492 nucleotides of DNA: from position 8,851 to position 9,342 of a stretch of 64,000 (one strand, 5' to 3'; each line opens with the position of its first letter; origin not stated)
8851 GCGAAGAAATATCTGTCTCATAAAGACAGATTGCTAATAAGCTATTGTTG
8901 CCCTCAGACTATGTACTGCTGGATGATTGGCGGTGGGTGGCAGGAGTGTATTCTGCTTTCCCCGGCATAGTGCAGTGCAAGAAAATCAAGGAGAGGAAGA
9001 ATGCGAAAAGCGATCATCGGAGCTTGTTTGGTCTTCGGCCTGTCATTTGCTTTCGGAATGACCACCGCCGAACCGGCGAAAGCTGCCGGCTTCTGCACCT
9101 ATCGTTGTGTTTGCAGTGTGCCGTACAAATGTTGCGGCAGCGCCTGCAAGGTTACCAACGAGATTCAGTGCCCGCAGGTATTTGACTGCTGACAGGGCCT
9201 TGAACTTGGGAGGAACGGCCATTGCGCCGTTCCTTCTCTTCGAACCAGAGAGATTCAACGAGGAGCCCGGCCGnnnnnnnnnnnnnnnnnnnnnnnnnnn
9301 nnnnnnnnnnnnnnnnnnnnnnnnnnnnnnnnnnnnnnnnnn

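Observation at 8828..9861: Secreted 8-cysteine mini-protein gene with private attenuator hairpin, followed by a membrane-anchored CxxC thioredoxin-fold oxidoreductase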

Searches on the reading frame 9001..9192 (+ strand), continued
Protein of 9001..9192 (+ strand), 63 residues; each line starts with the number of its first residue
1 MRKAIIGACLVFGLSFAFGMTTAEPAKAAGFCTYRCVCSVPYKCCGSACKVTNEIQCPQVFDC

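Call 89: search_protein_families(library=pfam, proteins=[L015:4237-5070:+, L015:5067-6380:+, L015:1509-3749:-, L019:4467-5576:+, L019:3253-3816:-, L020:19-1323:+, L020:2615-3949:-, L018:511-3228:+, L018:4838-6661:-, L017:2039-3709:-], max_evalue=0.00001)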
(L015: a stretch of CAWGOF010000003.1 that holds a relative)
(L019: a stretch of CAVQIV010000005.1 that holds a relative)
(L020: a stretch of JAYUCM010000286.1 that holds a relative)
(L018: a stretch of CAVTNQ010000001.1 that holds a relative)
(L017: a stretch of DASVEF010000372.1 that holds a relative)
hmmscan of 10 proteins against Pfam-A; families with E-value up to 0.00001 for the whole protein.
L015:4237-5070:+ (277 aa): 0 families

L015:5067-6380:+ (437 aa): 0 families

L015:1509-3749:- (746 aa): 2 families
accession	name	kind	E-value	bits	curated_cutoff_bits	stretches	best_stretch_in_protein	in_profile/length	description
PF00912.28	Transgly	-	7.5e-58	195.3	27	1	141-312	10-177/178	Transglycosylase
PF00905.27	Transpeptidase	-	6.1e-24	85.2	22.1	1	408-674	2-291/299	Penicillin binding protein transpeptidase domain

L019:4467-5576:+ (369 aa): 0 families

L019:3253-3816:- (187 aa): 0 families

L020:19-1323:+ (434 aa): 5 families
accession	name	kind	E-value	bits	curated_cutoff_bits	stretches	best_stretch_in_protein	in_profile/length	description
PF02786.22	CPSase_L_D2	-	2.6e-34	119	19.8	1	35-238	1-210/211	Carbamoyl-phosphate synthase L chain, ATP binding domain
PF02142.27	MGS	-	3.3e-22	78.9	24.1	1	319-404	2-94/94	MGS-like domain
PF02222.28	ATP-grasp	-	1.9e-09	37.9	27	1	43-208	3-163/179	ATP-grasp domain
PF15632.11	ATPgrasp_Ter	-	2.5e-08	34.2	29.1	1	164-234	42-111/131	ATP-grasp in the biosynthetic pathway with Ter operon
PF02655.19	ATP-grasp_3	-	1.5e-06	28.9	23.2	1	35-208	3-157/160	ATP-grasp domain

L020:2615-3949:- (444 aa): 1 family
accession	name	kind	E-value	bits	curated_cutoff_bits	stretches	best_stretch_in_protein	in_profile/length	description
PF00294.29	PfkB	-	9.8e-30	104.3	25.8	1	146-432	16-301/302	pfkB family carbohydrate kinase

L018:511-3228:+ (905 aa): 6 families
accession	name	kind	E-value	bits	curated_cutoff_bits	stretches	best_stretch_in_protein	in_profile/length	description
PF02702.23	KdpD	-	1.1e-93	312.9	26.1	1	26-234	2-210/210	Osmosensitive K+ channel His kinase sensor domain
PF02518.31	HATPase_c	-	3.8e-28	98.6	26.4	1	778-885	2-110/111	Histidine kinase-, DNA gyrase B-, and HSP90-like ATPase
PF13493.11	DUF4118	-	2.1e-27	95.5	28.4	1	402-506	1-105/107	Domain of unknown function (DUF4118)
PF00512.31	HisKA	-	4.7e-17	62.2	26.9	1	666-733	2-66/66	His Kinase A (phospho-acceptor) domain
PF13492.12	GAF_3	-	6.7e-09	36.7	27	1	542-646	18-129/129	GAF domain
PF00582.32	Usp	-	9.2e-07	29.9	24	1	255-370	3-133/141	Universal stress protein family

L018:4838-6661:- (607 aa): 2 families
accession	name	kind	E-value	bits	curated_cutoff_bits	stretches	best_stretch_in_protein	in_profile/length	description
PF13520.12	AA_permease_2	-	3.2e-56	191.5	27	1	172-573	1-405/427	Amino acid permease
PF00324.27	AA_permease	-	1.2e-20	74.1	24.6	1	181-574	6-419/470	Amino acid permease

L017:2039-3709:- (556 aa): 5 families
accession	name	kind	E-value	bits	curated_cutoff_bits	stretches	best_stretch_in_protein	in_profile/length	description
PF08450.18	SGL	-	7.5e-12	45.8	26.3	0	400-493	115-217/246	SMP-30/Gluconolactonase/LRE-like region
PF24684.1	Vgb_lyase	-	1.8e-09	37.3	50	0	72-230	48-208/290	Virginiamycin B lyase family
PF01436.27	NHL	-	3.2e-08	33.7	20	0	460-482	3-25/28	NHL repeat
PF22701.2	Mala_s_1-like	-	6.4e-08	33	27.5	0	216-346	64-186/195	Mal s 1 allergenic protein-like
PF21959.2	DUF6923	-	1.4e-07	32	27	0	167-271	93-202/234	Repeat of unknown function (DUF6923)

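Call 90: list_cluster_members(proteins=[P0001, P0003, P0060, P0008])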
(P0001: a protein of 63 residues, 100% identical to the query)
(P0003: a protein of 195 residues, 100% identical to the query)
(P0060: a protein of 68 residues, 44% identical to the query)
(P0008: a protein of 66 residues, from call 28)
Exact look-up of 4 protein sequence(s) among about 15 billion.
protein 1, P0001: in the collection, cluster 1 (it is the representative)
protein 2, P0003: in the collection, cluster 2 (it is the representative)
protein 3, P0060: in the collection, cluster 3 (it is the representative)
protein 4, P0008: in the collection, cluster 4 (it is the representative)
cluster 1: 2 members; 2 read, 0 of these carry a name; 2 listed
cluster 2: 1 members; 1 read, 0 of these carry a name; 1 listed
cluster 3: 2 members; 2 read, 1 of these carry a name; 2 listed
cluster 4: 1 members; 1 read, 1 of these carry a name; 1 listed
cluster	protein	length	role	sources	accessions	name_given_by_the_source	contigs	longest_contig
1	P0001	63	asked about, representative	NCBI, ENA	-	-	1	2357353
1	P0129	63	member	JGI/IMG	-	-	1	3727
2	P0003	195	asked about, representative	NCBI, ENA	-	-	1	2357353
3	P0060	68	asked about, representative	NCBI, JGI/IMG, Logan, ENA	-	hypothetical protein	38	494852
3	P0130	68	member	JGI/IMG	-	-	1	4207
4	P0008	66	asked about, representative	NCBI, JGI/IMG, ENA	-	hypothetical protein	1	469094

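Call 98: find_related_loci(query=A7, collection=viral_contigs, flank=4000)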
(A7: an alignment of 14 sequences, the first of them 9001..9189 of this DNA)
Query A7 (63 aa) in viral_contigs; peptide patterns used: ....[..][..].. (x = any residue, [..] = any of these).
8 stretches matched a pattern, but none encodes a relative of the query by tblastn (E <= 1e-3).

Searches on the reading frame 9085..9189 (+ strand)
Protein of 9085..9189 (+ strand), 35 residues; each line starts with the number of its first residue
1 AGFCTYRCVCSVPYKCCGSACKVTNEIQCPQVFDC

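Call 28: search_protein_representatives(alignment_id=A3)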
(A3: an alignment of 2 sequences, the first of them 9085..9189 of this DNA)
Query: 2 sequences, 37 profile positions. Proteins with E-value up to 0.001 (for the whole library): 8; up to 1e-10: 2; up to 1e-30: 0. The best 8 are listed.
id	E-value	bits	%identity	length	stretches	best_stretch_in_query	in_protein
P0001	4.0e-19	84.1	-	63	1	1-37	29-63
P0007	3.3e-12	62.0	-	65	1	1-37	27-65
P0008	2.1e-08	49.8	-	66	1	1-37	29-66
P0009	1.3e-07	47.2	-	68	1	1-34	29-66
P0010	3.4e-07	45.9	-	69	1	1-37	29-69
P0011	4.9e-06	42.2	-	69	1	4-34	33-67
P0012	1.1e-05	41.2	-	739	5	5-22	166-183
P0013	6.3e-05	38.7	-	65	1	1-37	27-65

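Call 36: find_encoding_contigs(protein=P0008, flank=5000, max_places=2)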
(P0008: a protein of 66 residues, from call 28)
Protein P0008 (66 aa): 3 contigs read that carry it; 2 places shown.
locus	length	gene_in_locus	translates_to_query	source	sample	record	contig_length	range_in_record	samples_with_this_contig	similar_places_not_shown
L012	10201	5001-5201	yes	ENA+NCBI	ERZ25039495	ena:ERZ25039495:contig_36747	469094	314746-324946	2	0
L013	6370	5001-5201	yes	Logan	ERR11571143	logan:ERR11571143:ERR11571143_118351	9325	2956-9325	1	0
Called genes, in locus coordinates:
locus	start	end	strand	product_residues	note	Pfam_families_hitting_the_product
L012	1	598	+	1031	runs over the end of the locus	PF00873:ACR_tran, PF03176:MMPL, PF02355:SecD_SecF_C (faint)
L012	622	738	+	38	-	-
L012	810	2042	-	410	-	-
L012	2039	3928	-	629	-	PF00672:HAMP, PF00512:HisKA, PF02518:HATPase_c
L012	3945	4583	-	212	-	PF09430:EMC7_beta-sandw (weak), PF13620:CarboxypepD_reg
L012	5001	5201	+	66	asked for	-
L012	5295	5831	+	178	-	PF00578:AhpC-TSA, PF08534:Redoxin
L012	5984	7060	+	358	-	PF00437:T2SSE, PF13555:AAA_29 (weak), PF13401:AAA_22 (faint)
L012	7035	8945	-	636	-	PF13522:GATase_6, PF13537:GATase_7, PF00733:Asn_synthase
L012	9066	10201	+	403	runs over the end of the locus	PF20706:GT4-conflict (weak), PF00534:Glycos_transf_1, PF13692:Glyco_trans_1_4, PF13524:Glyco_trans_1_2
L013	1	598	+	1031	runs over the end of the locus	PF00873:ACR_tran, PF03176:MMPL, PF02355:SecD_SecF_C (faint)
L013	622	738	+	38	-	-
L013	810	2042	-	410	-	-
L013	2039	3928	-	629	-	PF00672:HAMP, PF00512:HisKA, PF02518:HATPase_c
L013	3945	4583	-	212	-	PF09430:EMC7_beta-sandw (weak), PF13620:CarboxypepD_reg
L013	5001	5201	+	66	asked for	-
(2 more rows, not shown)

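Call 54: predict_structure(alignment_id=A9)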
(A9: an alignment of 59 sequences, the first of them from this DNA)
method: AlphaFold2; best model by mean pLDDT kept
length: 35 residues; sequences in the alignment: 59
mean_pLDDT: 75.6   pTM: 0.40
mean pLDDT of the five models: 75.6, 75.5, 71.5, 55.5, 45.9
residues with pLDDT >= 90: 0; 70-90: 28; 50-70: 7; < 50: 0
segments of 3 or more residues with pLDDT < 50: none
pLDDT, mean of each block of 10 residues (from residue 1): 76 83 77 59
secondary structure, 60 per line:
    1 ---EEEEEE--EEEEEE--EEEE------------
elements in order: E4-9 E12-17 E20-23

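Call 56: fold_search(model_id=the predicted structure, library=pdb)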
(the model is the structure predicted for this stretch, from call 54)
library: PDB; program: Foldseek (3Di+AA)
matches with E <= 10: 5; with E <= 0.001: 0
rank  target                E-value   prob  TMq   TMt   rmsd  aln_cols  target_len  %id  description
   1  6tsb                  6.0e+00  0.13  0.49  0.07   1.9        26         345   19  Crystal structure of the Chitinase Domain of the Spore Coat Protein CotE from Clostridium difficile (released 2020-06-24)
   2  4bwg_J                7.3e+00  0.16  0.55  0.24   2.0        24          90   29  Structural basis of subtilase cytotoxin SubAB assembly (released 2013-08-14)
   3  8t19_A                7.8e+00  0.08  0.42  0.21   3.8        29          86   21  RiPP precursor peptide recognition element (RRE) domain of Ocin-ThiF-like partner protein, PbtF, bound to an 8 residue (released 2024-06-12)
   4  5mu3_B                9.5e+00  0.06  0.46  0.11   6.9        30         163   23  Crystal structure of Ctf19-Mcm21 kinetochore assembly bound with Ctf19-Mcm21 binding motif of central kinetochore subu (released 2017-11-01)
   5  8uu4_G                9.5e+00  0.03  0.32  0.11   4.0        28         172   18  Cryo-EM structure of the Listeria innocua 70S ribosome in complex with HPF (structure I-A) (released 2024-02-28)

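Call 57: search_solved_structures(query=A9, max_evalue=10, show_alignments=3)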
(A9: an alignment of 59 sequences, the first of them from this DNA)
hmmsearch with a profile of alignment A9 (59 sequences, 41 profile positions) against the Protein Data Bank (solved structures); distinct sequences matched with E-value up to 10: 0.
